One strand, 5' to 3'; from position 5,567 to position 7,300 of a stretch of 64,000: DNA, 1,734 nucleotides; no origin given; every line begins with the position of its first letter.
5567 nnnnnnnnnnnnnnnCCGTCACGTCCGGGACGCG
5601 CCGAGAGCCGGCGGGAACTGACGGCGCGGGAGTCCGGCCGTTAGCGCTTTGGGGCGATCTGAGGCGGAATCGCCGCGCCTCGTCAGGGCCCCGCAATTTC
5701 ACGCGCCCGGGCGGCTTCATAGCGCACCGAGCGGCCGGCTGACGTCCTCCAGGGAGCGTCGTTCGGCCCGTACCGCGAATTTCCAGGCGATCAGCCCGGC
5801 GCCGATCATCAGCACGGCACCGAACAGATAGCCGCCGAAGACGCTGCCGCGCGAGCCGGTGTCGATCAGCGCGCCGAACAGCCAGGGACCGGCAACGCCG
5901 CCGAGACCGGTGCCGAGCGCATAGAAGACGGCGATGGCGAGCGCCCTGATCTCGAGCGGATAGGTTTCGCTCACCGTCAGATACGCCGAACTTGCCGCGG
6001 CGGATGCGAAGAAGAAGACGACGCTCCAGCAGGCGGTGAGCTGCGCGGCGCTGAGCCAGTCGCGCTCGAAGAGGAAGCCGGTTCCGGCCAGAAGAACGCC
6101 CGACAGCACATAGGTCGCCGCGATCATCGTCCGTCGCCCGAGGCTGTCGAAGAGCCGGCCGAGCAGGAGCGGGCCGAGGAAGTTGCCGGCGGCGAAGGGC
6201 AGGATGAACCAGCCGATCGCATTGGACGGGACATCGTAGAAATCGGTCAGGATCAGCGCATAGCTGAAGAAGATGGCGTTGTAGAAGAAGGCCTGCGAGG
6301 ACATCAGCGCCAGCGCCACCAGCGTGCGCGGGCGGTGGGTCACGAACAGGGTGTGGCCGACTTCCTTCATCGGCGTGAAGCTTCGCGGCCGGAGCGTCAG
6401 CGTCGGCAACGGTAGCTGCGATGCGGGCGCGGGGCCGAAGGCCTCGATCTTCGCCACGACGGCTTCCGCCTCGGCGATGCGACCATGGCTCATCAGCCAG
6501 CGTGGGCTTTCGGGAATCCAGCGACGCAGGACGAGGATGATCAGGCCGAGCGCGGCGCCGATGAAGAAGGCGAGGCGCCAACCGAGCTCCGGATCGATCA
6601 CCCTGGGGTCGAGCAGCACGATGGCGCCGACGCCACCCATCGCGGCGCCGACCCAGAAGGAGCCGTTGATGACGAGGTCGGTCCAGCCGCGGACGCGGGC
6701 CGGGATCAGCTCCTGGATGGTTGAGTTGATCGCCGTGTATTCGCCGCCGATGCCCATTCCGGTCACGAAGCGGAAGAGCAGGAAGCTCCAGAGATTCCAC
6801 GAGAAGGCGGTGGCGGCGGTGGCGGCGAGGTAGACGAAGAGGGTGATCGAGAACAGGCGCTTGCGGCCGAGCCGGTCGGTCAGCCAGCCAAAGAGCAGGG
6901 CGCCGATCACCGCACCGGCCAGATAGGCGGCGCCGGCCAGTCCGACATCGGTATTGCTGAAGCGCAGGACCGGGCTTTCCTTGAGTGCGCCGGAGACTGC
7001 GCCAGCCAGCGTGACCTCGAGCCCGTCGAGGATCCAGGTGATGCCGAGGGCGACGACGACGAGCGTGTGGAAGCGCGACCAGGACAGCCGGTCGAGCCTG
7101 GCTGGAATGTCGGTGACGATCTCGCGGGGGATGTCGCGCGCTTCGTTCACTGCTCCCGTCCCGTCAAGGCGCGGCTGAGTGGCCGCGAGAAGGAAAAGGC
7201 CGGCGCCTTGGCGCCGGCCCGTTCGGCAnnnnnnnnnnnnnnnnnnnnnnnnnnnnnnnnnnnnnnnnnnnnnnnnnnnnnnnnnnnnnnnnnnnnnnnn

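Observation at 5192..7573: Two paralogous Tat-exported leader-plus-repeat-core peptides flanking an MFS gene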

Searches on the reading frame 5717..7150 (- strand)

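Call 3: search_protein_families(library=ncbifam, proteins=[window:5717-7150:-], max_evalue=1)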
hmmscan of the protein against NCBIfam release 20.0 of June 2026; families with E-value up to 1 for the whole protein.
window:5717-7150:- (477 aa): 48 families (the best 25 are shown)
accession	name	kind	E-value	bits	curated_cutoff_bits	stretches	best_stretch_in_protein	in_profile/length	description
TIGR00895.1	2A0115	subfamily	6e-49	167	418.55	2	23-429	10-398/398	aromatic acid/H+ symport family MFS transporter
TIGR00898.1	2A0119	subfamily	2.6e-38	132.1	550.75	1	68-426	127-467/506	cation transport protein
TIGR00879.1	SP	subfamily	1.3e-29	103.2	237.8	1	25-469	52-509/510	sugar porter family MFS transporter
NF008586.0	PRK11551.1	equivalog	6.5e-25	87.9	410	2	37-235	22-213/406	3-(3-hydroxy-phenyl)propionate transporter MhpT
TIGR00891.1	2A0112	subfamily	7.8e-25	87.8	552.9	1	21-420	5-380/405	sialate:H+ symport family MFS transporter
TIGR00883.1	2A0106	subfamily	6.7e-22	78.1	443.45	2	73-224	42-202/400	metabolite/H+ symporter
NF053517.1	HbztTptrPcaK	equivalog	8.1e-22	77.8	770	1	14-433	3-405/437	4-hydroxybenzoate transporter PcaK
TIGR00893.1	2A0114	subfamily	7.2e-20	71.3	395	1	62-456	24-396/399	D-galactonate transporter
NF003024.0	PRK03893.1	subfamily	1.3e-18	67.1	604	1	21-228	17-211/497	sialate:H+ symport family MFS transporter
TIGR00880.1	2_A_01_02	superfamily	4.8e-16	59.2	131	2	76-214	7-140/141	multidrug resistance protein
NF008963.0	PRK12307.1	equivalog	2.1e-14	53.5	637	1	71-220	58-200/426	MFS transporter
NF007484.0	PRK10077.1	equivalog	2.1e-14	53.2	608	1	65-471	53-469/480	D-xylose transporter XylE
TIGR01299.1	synapt_SV2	subfamily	1.5e-13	49.6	637.3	1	23-235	160-377/742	synaptic vesicle protein SV2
TIGR00881.1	2A0104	subfamily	4.8e-13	48.9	407.75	2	62-206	25-164/379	phosphoglycerate transporter protein PgtP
NF052357.1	GlucTporGlcPStph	equivalog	5e-13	48.7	750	1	49-231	23-200/445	glucose transporter GlcP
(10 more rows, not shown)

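Call 4: search_protein_families(library=pfam, proteins=[window:5717-7150:-], max_evalue=1)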
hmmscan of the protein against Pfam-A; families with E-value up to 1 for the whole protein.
window:5717-7150:- (477 aa): 6 families
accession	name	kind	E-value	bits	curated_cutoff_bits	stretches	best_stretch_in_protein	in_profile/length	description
PF00083.30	Sugar_tr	-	6.4e-45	154.3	22.3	1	65-472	44-450/452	Sugar (and other) transporter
PF07690.21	MFS_1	-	9.5e-32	110.7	33.4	2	62-296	27-224/347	Major Facilitator Superfamily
PF13347.12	MFS_2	-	7.4e-06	25.2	27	1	61-149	254-343/427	MFS/sugar transport protein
PF05977.19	MFS_3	-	8.8e-06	24.9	27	2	70-172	257-359/524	Transmembrane secretion effector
PF12832.13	MFS_1_like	-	1.1e-05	25.1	25.2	1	64-438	31-371/373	MFS_1 like family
PF03137.26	OATP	-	0.012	14.4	25.8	1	372-431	463-522/545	Organic Anion Transporter Polypeptide (OATP) family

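Call 87: search_protein_families(library=padloc, proteins=[window:5717-7150:-], max_evalue=0.01)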
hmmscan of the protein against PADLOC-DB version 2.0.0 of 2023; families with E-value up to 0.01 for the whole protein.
window:5717-7150:- (477 aa): 0 families
